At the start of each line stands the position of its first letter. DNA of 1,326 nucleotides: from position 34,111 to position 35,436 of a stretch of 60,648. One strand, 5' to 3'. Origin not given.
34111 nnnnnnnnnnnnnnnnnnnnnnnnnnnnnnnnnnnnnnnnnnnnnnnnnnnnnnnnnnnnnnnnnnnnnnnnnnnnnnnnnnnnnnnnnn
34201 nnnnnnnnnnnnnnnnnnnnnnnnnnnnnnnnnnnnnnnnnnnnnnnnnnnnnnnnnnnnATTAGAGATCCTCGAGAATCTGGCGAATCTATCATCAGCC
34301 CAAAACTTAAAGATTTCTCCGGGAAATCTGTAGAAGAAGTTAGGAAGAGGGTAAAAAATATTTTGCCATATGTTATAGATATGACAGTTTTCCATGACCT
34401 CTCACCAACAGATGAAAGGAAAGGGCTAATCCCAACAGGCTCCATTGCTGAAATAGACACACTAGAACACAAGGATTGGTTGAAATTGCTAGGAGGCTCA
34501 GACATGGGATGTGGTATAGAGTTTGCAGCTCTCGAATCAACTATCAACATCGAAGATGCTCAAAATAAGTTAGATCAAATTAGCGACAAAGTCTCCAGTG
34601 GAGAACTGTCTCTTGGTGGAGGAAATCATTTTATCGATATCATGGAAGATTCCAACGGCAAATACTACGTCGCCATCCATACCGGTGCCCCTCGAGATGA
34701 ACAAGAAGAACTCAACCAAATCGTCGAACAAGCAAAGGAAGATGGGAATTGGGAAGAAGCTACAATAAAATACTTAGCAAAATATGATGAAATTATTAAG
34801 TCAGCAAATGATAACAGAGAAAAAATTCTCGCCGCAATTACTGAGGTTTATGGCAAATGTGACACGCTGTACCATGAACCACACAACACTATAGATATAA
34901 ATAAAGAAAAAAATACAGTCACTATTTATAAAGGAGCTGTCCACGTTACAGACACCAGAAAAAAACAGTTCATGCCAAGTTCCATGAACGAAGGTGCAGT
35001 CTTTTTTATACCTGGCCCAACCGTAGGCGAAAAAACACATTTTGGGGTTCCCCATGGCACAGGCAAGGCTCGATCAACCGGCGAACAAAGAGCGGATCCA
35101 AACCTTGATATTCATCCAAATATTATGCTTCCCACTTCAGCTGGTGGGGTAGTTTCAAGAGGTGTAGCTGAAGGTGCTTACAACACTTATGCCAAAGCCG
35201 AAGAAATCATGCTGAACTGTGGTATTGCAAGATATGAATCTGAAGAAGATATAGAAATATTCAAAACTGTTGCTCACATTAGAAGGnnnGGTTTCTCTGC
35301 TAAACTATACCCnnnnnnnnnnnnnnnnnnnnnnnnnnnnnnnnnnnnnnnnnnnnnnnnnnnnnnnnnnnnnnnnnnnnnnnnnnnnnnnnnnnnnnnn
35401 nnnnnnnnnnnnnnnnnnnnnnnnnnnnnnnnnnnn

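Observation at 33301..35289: Single ORF fusing a protein kinase-like domain to a compact RtcB-like RNA ligase domain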

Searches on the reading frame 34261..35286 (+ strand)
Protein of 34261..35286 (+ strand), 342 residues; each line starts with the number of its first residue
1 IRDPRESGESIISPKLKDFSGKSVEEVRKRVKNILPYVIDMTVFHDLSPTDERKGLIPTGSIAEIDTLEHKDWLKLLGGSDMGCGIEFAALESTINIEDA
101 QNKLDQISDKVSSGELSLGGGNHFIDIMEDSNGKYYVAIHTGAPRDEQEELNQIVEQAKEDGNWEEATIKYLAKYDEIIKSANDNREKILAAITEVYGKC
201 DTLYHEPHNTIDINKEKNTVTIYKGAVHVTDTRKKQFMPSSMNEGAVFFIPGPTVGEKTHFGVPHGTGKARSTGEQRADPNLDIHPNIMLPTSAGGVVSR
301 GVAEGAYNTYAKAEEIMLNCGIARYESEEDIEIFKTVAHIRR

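Call 4: search_protein_families(library=pfam, proteins=[window:34261-35286:+], max_evalue=1)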
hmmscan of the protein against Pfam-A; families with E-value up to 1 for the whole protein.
window:34261-35286:+ (342 aa): 2 families
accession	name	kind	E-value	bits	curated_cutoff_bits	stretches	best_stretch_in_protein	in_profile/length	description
PF01139.22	RtcB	-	8e-06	25.8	27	1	97-275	129-359/426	tRNA-splicing ligase RtcB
PF01509.24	TruB_N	-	0.099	13.5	27.3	1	118-229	27-131/149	TruB family pseudouridylate synthase (N terminal domain)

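Call 5: search_protein_families(library=ncbifam, proteins=[window:34261-35286:+], max_evalue=1)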
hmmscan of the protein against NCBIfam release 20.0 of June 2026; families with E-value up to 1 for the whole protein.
window:34261-35286:+ (342 aa): 4 families
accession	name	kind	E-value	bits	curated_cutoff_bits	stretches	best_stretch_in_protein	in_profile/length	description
NF007153.0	PRK09588.1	equivalog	8.3e-09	34.9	407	1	110-270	124-299/379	RNA ligase RtcB family protein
TIGR03073.1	release_rtcB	hypoth_equivalog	3.8e-06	26.2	271.8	1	117-271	120-289/356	RNA ligase RtcB family protein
NF052663.1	RtcB_rel_intein2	exception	0.00064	18.7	1050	1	101-158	367-424/626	intein-containing RctB family protein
NF002642.0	PRK02315.1-3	equivalog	0.02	14.5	383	1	119-183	162-225/239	adaptor protein MecA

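Call 33: search_solved_structures(query=A2, max_evalue=1, show_alignments=4)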
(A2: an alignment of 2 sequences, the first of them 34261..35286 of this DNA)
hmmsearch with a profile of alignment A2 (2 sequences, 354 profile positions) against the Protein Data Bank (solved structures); distinct sequences matched with E-value up to 1: 3.
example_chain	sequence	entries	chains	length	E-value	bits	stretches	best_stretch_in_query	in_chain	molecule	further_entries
7rdr_A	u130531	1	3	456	7.7e-05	25.2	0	149-185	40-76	Circular tendon repeat protein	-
3f4y_D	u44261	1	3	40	0.44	12.8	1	166-199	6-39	Mutant peptide derived from HIV gp41 CHR domain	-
3o42_B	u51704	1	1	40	0.44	12.8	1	166-199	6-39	alpha/beta-peptide based on HIV gp41 CHR domain sequence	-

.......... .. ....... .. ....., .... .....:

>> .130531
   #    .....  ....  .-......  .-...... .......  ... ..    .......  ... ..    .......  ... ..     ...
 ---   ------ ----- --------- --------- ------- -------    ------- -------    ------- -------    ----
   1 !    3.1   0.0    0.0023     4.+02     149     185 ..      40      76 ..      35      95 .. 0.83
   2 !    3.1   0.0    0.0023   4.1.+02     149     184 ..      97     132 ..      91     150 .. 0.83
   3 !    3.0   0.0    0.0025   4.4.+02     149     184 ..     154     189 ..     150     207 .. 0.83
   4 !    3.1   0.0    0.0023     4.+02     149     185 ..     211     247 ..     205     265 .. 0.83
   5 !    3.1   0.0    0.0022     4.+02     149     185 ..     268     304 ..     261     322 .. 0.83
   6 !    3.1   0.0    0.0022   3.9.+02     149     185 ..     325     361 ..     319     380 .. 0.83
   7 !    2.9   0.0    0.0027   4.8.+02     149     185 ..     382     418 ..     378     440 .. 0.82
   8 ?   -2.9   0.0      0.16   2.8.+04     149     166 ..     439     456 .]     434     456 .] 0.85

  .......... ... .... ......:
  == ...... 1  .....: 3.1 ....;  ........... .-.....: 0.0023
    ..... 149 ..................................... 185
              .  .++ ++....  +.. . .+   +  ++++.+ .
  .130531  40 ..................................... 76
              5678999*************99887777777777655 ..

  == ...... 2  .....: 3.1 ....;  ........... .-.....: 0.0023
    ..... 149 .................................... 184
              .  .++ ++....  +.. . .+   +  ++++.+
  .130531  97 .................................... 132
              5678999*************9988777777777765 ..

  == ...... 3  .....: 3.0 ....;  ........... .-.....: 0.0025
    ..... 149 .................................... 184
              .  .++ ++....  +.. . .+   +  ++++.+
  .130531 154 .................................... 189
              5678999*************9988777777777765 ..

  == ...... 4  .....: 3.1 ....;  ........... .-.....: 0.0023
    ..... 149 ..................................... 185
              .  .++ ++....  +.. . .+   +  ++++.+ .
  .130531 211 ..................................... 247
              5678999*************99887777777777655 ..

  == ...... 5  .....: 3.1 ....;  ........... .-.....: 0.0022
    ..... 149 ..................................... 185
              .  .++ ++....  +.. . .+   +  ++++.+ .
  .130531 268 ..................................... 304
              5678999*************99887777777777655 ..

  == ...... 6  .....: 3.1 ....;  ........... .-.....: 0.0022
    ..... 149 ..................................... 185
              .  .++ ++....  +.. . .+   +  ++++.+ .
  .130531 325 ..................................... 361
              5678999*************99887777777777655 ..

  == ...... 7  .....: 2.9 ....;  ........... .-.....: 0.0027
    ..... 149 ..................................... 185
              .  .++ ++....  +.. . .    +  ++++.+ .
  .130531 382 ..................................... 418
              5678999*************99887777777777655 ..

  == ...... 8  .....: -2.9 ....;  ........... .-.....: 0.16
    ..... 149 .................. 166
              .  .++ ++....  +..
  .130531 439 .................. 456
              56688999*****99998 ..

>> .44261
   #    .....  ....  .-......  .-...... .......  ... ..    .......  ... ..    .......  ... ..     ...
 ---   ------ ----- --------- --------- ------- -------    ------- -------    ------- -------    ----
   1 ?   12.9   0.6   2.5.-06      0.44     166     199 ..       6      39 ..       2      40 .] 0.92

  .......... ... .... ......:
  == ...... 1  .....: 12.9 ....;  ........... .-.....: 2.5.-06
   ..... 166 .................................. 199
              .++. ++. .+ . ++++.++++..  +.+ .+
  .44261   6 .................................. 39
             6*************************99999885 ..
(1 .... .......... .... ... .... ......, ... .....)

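Call 34: search_protein_representatives(alignment_id=A2)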
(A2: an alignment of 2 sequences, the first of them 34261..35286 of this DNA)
Query: 2 sequences, 354 profile positions. Proteins with E-value up to 0.001 (for the whole library): 239; up to 1e-10: 47; up to 1e-30: 16. The best 150 are listed.
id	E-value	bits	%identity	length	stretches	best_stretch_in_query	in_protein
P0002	7.8e-208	706.1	-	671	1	4-354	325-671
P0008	1.9e-152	523.9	-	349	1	9-344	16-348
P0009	2.8e-97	342.4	-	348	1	4-344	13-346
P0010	3.0e-70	253.5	-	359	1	4-343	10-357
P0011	4.3e-51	190.5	-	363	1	2-279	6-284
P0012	1.9e-50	188.4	-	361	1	14-285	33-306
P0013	1.1e-42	162.9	-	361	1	26-274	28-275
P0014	3.8e-42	161.1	-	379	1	16-278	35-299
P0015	7.8e-42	160.1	-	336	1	19-342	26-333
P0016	2.7e-41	158.3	-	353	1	13-280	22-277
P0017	2.7e-39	151.7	-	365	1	39-281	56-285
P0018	5.7e-39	150.7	-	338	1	38-331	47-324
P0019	1.8e-36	142.4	-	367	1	38-278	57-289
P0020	3.7e-36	141.4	-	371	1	38-283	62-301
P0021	8.5e-36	140.2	-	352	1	35-341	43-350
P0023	1.0e-27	113.6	-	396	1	27-283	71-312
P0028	1.1e-19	87.3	-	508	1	16-297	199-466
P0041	1.2e-13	67.4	-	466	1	38-281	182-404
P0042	2.9e-13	66.1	-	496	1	57-282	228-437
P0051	2.1e-11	60.0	-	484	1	40-282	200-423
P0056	5.0e-10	55.5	-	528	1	38-279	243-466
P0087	5.3e-07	45.5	-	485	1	23-279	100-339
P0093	1.5e-06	44.1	-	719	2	117-148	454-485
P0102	4.3e-06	42.5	-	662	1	104-320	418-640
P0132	1.8e-05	40.4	-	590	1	120-295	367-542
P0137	2.7e-05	39.9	-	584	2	102-147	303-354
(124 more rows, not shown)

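Call 35: search_protein_families(library=pfam, proteins=[P0028, P0041, P0042, P0051, P0056, P0087, P0093, P0102, P0132, P0137], max_evalue=0.01)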
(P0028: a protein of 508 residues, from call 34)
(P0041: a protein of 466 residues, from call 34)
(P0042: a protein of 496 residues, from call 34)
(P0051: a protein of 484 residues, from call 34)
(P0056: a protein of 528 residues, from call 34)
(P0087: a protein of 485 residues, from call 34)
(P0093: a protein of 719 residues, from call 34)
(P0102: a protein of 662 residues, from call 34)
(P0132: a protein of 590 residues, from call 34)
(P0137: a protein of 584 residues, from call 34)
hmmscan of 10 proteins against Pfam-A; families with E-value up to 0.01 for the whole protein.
P0028 (508 aa): 1 family
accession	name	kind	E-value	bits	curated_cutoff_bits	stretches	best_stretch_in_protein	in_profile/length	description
PF01139.22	RtcB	-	2.1e-19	70.5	27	2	370-456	271-372/426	tRNA-splicing ligase RtcB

P0041 (466 aa): 1 family
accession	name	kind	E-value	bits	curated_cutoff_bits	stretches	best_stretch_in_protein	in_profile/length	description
PF01139.22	RtcB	-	2.8e-24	86.6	27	1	311-443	244-402/426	tRNA-splicing ligase RtcB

P0042 (496 aa): 1 family
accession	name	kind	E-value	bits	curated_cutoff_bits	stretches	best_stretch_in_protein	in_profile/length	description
PF01139.22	RtcB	-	1.5e-22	80.8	27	2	346-485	247-416/426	tRNA-splicing ligase RtcB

P0051 (484 aa): 1 family
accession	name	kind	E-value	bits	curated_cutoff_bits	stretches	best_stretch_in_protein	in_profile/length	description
PF01139.22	RtcB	-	3.6e-25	89.5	27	2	341-476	260-419/426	tRNA-splicing ligase RtcB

P0056 (528 aa): 1 family
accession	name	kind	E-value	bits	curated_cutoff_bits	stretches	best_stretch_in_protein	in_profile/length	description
PF01139.22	RtcB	-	9.7e-21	74.9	27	2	371-505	241-402/426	tRNA-splicing ligase RtcB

P0087 (485 aa): 1 family
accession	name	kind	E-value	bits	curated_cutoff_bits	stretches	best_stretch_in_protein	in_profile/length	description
PF01139.22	RtcB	-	3.5e-20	73.1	27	3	246-341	242-362/426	tRNA-splicing ligase RtcB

P0093 (719 aa): 1 family
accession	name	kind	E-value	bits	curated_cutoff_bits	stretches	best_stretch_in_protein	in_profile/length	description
PF01139.22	RtcB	-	1.1e-57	196.7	27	2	447-711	139-425/426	tRNA-splicing ligase RtcB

P0102 (662 aa): 2 families
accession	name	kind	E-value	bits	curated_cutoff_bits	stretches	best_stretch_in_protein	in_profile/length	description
PF01139.22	RtcB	-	1.9e-58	199.1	27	2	373-660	50-425/426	tRNA-splicing ligase RtcB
PF14528.11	LAGLIDADG_3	-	4.9e-06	27.1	22.5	1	196-244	11-62/82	LAGLIDADG-like domain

P0132 (590 aa): 2 families
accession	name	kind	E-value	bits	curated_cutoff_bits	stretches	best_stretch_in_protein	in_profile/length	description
PF01139.22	RtcB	-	6e-57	194.2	27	2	359-586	141-425/426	tRNA-splicing ligase RtcB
PF13306.12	LRR_5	-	6.2e-14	52.4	27.7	1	153-217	16-80/127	BspA type Leucine rich repeat region (6 copies)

P0137 (584 aa): 2 families
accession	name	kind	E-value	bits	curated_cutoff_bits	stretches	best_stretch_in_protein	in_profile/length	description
PF01139.22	RtcB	-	1.1e-64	219.7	27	1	213-582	2-425/426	tRNA-splicing ligase RtcB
PF00625.27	Guanylate_kin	-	1.3e-22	80.8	25.2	1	3-157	5-161/182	Guanylate kinase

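Call 36: search_protein_families(library=pfam, proteins=[P0008, P0009, P0010, P0011, P0012, P0013, P0014, P0015, P0016, P0023], max_evalue=0.01)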
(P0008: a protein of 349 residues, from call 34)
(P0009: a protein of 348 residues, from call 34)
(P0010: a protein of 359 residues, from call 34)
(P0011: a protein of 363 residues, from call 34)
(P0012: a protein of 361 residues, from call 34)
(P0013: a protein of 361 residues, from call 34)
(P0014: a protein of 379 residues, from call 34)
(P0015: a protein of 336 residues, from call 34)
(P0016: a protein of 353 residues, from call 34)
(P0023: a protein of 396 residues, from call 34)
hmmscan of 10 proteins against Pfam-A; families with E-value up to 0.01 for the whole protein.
P0008 (349 aa): 2 families
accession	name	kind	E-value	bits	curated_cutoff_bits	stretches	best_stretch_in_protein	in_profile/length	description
PF01139.22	RtcB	-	6.6e-05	22.7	27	1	125-324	150-403/426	tRNA-splicing ligase RtcB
PF06445.20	GyrI-like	-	0.0059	17.3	26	0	78-183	35-135/155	GyrI-like small molecule binding domain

P0009 (348 aa): 1 family
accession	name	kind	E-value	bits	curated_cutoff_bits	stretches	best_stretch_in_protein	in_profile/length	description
PF01139.22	RtcB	-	6.3e-13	49.2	27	2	120-328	143-412/426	tRNA-splicing ligase RtcB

P0010 (359 aa): 1 family
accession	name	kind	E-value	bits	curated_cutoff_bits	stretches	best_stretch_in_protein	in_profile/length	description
PF01139.22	RtcB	-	2.8e-12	47.1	27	1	128-341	150-413/426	tRNA-splicing ligase RtcB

P0011 (363 aa): 1 family
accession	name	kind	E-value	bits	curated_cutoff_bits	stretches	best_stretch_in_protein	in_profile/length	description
PF01139.22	RtcB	-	1.7e-11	44.5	27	1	124-287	148-363/426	tRNA-splicing ligase RtcB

P0012 (361 aa): 1 family
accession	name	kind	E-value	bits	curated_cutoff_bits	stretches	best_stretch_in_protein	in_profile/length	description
PF01139.22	RtcB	-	2.1e-09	37.5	27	1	190-333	228-401/426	tRNA-splicing ligase RtcB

P0013 (361 aa): 1 family
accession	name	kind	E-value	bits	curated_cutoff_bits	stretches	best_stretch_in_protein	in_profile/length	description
PF01139.22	RtcB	-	8.2e-08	32.3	27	1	168-287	226-367/426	tRNA-splicing ligase RtcB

P0014 (379 aa): 1 family
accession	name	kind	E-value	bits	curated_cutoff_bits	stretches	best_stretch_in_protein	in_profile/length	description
PF01139.22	RtcB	-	1.3e-08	34.9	27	1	127-171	134-191/426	tRNA-splicing ligase RtcB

P0015 (336 aa): 0 families

P0016 (353 aa): 1 family
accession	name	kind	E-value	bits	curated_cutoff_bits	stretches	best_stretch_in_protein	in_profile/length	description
PF01139.22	RtcB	-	1.9e-06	27.8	27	0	206-352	276-426/426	tRNA-splicing ligase RtcB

P0023 (396 aa): 1 family
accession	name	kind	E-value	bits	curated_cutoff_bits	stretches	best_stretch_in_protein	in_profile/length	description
PF01139.22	RtcB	-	3.5e-08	33.5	27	1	237-311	276-363/426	tRNA-splicing ligase RtcB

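Call 37: find_encoding_contigs(protein=P0008, flank=8000, max_places=4)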
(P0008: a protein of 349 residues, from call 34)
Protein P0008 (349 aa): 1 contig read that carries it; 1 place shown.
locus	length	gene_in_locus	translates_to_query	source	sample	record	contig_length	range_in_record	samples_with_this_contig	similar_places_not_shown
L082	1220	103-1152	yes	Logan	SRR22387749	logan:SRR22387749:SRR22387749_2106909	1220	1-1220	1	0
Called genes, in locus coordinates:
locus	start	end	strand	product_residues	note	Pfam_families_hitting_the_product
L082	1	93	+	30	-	?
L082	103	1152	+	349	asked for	-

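Call 38: find_encoding_contigs(protein=P0009, flank=8000, max_places=4)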
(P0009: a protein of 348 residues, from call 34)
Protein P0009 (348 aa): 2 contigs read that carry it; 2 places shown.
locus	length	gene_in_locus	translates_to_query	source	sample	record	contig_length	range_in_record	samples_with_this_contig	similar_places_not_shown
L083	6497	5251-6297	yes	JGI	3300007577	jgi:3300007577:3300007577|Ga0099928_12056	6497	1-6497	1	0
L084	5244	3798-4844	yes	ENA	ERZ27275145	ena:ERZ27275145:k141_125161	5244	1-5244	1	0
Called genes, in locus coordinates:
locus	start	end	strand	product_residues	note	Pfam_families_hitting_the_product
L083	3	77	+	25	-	?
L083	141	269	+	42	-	-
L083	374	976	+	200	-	-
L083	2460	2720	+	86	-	-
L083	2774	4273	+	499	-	PF16158:N_BRCA1_IG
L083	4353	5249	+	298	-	PF00069:Pkinase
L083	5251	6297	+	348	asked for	PF01139:RtcB (weak)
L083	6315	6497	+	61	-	?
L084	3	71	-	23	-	?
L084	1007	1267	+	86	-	-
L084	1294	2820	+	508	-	PF16158:N_BRCA1_IG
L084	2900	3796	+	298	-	PF00069:Pkinase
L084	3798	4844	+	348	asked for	PF01139:RtcB (weak)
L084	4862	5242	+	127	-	?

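Call 45: find_encoding_contigs(protein=P0010, flank=8000, max_places=3)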
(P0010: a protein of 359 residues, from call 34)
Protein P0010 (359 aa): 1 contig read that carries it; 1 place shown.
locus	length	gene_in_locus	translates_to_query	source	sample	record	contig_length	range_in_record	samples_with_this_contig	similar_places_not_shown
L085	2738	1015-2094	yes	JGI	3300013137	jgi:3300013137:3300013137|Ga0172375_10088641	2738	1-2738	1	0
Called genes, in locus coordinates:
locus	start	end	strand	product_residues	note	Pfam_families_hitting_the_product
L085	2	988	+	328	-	?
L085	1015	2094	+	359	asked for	PF01139:RtcB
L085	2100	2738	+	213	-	?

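Call 46: find_encoding_contigs(protein=P0011, flank=8000, max_places=3)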
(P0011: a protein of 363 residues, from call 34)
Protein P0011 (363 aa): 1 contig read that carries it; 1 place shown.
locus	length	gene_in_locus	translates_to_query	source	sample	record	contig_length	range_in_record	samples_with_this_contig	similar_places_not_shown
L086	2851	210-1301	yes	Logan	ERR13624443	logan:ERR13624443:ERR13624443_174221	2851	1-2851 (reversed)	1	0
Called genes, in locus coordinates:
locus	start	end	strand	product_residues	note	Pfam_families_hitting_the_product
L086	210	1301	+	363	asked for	PF01139:RtcB (weak)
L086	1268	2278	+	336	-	-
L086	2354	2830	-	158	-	-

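Call 47: find_encoding_contigs(protein=P0012, flank=8000, max_places=3)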
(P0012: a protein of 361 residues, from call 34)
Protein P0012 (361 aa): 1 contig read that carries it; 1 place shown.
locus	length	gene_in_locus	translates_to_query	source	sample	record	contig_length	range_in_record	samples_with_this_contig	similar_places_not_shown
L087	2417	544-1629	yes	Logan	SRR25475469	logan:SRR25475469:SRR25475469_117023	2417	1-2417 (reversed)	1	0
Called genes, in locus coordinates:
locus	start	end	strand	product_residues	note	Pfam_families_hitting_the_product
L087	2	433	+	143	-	?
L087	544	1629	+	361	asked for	PF01139:RtcB (faint)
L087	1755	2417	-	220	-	?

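Call 48: search_protein_families(library=pfam, proteins=[L085:2-988:+, L085:2100-2738:+, L086:1268-2275:+, L086:2354-2827:-, L087:2-433:+, L087:1755-2417:-, L083:374-973:+, L083:2460-2717:+, L083:2774-4270:+, L084:4862-5242:+], max_evalue=0.01)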
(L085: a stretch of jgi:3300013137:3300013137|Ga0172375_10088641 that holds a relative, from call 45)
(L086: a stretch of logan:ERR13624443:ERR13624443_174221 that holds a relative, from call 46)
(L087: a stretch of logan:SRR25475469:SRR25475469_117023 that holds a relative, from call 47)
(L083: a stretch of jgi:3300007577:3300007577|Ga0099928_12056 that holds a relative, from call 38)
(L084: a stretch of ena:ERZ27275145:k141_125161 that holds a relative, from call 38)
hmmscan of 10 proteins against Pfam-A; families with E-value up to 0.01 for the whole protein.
L085:2-988:+ (328 aa): 2 families
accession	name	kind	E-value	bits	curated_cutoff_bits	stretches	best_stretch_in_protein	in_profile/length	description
PF02016.21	Peptidase_S66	-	1.3e-38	132.3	25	1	34-152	1-121/121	LD-carboxypeptidase N-terminal domain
PF17676.7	Peptidase_S66C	-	2.3e-24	86.8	23.7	1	196-309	1-120/120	LD-carboxypeptidase C-terminal domain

L085:2100-2738:+ (213 aa): 0 families

L086:1268-2275:+ (336 aa): 0 families

L086:2354-2827:- (157 aa): 0 families

L087:2-433:+ (143 aa): 0 families

L087:1755-2417:- (220 aa): 0 families

L083:374-973:+ (200 aa): 0 families

L083:2460-2717:+ (86 aa): 0 families

L083:2774-4270:+ (499 aa): 1 family
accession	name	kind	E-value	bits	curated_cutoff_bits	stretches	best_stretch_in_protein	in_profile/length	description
PF16158.11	N_BRCA1_IG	-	9.5e-15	55.5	28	1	32-127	4-108/108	Ig-like domain from next to BRCA1 gene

L084:4862-5242:+ (127 aa): 1 family
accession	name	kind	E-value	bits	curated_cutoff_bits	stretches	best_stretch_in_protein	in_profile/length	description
PF17364.7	DUF5389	-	0.0017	18.9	25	0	13-43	3-33/104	Family of unknown function (DUF5389)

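Call 49: search_protein_families(library=padloc, proteins=[L083:2774-4270:+, L083:4353-5246:+, P0009, L083:2460-2717:+], max_evalue=0.01)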
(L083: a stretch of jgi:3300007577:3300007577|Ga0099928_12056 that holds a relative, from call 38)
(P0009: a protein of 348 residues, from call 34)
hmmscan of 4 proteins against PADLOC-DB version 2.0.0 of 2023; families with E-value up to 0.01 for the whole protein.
L083:2774-4270:+ (499 aa): 0 families

L083:4353-5246:+ (298 aa): 8 families
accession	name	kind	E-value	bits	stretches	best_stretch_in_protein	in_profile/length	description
PDLC04042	PD-T4-6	-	8.9e-09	33.4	1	44-242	8-214/292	-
PDLC04138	mad6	-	1.2e-08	32.4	1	41-244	349-556/659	mads_6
PDLC04054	PD-T4-6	-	6.2e-08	30.5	1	77-237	48-210/347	-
PDLC04047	PD-T4-6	-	6.5e-07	26.7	1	82-259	54-231/327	-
PDLC04057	PD-T4-6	-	8.2e-05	19.8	1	84-236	53-206/443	-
PDLC04048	PD-T4-6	-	9.4e-05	19.9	1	86-192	58-160/354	-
PDLC04053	PD-T4-6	-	0.00059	17.4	1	82-292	52-273/311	-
PDLC04051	PD-T4-6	-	0.0052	13.8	1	84-192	72-186/476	-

P0009 (348 aa): 0 families

L083:2460-2717:+ (86 aa): 0 families
